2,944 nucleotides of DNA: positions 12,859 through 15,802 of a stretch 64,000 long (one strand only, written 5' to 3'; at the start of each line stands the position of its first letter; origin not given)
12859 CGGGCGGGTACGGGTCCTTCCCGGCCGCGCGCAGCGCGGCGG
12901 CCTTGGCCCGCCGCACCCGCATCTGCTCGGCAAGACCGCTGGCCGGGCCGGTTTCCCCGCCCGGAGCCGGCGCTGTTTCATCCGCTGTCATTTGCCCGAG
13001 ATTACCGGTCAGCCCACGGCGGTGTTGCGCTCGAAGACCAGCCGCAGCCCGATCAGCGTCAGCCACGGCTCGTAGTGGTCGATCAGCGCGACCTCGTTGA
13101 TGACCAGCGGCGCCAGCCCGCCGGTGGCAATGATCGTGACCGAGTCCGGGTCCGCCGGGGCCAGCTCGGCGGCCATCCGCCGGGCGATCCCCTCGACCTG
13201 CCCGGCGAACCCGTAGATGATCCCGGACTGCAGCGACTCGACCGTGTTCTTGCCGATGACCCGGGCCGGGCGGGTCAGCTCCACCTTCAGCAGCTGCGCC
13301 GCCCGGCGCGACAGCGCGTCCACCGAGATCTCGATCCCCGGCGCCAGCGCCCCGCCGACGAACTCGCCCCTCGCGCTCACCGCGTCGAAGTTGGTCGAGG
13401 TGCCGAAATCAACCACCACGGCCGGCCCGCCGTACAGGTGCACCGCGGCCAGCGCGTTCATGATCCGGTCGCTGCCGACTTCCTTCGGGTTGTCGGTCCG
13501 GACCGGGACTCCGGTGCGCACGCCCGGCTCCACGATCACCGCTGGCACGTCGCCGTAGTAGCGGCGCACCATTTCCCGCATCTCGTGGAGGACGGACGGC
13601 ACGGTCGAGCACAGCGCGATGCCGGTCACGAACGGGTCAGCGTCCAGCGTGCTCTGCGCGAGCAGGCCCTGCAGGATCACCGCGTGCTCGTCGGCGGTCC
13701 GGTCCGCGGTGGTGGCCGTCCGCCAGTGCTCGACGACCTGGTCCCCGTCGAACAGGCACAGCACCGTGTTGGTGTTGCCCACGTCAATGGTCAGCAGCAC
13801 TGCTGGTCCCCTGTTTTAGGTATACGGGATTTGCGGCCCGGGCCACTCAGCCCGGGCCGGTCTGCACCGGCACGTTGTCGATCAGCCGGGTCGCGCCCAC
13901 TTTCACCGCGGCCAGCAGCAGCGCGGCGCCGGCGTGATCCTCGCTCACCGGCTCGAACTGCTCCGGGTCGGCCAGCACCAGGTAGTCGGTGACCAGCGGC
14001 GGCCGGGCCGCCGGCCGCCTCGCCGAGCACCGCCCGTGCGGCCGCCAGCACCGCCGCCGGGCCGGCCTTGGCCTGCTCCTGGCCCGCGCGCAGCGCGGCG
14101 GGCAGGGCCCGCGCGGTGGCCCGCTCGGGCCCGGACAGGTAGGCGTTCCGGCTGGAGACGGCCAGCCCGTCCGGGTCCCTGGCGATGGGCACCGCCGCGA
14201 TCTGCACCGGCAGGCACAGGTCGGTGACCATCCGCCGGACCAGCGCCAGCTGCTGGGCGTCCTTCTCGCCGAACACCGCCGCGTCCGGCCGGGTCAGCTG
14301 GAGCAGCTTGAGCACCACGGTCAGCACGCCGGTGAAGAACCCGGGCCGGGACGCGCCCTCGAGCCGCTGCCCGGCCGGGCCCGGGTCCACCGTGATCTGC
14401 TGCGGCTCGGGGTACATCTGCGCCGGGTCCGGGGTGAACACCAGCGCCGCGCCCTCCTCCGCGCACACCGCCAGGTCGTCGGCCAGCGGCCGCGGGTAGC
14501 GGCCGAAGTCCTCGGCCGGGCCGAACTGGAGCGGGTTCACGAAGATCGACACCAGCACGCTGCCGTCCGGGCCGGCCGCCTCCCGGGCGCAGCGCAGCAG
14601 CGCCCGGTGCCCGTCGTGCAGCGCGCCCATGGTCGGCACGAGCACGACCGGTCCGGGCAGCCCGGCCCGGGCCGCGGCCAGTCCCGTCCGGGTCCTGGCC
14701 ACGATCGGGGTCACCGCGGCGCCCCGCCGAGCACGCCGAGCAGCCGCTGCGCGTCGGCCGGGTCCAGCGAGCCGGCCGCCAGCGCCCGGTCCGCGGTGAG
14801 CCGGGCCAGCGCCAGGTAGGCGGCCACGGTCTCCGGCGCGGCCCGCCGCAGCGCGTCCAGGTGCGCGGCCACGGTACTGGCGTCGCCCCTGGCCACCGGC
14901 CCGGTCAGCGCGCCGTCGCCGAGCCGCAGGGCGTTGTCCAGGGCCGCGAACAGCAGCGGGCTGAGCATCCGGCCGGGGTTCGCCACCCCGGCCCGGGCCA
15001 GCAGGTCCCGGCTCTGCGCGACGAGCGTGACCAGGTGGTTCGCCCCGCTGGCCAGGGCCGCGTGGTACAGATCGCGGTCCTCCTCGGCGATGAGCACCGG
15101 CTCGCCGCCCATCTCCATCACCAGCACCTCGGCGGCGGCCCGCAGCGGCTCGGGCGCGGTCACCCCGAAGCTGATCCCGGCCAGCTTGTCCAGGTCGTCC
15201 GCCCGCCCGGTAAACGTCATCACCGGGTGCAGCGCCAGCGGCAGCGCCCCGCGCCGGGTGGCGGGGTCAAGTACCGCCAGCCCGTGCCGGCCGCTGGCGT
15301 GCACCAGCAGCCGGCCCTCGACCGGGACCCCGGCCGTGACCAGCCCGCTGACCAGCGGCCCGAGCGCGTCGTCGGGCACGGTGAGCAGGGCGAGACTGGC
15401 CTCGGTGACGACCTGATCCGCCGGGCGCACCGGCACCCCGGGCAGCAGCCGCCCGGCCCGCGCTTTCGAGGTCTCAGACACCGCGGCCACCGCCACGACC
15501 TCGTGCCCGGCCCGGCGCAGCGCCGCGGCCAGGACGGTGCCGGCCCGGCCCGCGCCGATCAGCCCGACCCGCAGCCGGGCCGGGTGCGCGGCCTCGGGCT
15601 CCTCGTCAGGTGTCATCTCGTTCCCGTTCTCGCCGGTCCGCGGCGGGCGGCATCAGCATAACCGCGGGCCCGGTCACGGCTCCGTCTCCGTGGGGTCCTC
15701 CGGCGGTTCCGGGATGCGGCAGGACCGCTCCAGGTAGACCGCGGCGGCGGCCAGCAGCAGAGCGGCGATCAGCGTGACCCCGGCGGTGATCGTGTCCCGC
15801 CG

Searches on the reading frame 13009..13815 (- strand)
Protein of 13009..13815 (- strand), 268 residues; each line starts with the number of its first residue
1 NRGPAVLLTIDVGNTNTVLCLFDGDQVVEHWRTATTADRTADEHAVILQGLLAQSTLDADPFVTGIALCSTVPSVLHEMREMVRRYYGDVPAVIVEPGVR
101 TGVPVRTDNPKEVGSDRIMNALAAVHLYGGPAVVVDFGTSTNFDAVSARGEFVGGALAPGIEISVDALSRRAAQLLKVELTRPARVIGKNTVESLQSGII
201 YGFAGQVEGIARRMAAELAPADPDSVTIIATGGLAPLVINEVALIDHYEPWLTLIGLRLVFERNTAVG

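Call 39: search_protein_families(library=pfam, proteins=[window:13009-13815:-], max_evalue=0.00001)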
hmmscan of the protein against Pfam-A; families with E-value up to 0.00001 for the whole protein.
window:13009-13815:- (268 aa): 1 family
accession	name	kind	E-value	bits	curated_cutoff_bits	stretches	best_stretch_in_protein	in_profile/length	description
PF03309.20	Pan_kinase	-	3.1e-71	239.9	24.7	1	7-213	1-205/205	Type III pantothenate kinase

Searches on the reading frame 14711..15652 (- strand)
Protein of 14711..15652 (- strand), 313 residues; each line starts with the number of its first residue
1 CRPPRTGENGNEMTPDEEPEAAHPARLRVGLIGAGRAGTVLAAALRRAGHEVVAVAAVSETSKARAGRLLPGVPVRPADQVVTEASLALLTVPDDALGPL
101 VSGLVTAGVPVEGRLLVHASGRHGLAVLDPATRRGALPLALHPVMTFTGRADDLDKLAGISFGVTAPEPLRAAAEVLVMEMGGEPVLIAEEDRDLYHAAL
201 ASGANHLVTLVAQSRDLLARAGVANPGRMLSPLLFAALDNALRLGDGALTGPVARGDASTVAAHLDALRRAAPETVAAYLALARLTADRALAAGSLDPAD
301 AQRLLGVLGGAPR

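Call 39: search_protein_families(library=pfam, proteins=[window:14711-15652:-], max_evalue=0.00001)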
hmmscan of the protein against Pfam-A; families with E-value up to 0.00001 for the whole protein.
window:14711-15652:- (313 aa): 3 families
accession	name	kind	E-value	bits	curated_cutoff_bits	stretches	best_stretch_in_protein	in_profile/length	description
PF10727.15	Rossmann-like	-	7.9e-35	119.9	23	1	17-143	5-131/131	Rossmann-like domain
PF10728.14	DUF2520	-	8.8e-35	119.6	25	1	161-284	2-123/125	Domain of unknown function (DUF2520)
PF03807.23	F420_oxidored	-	4.5e-06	27.6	21.6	1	28-104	1-79/94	NADP oxidoreductase coenzyme F420-dependent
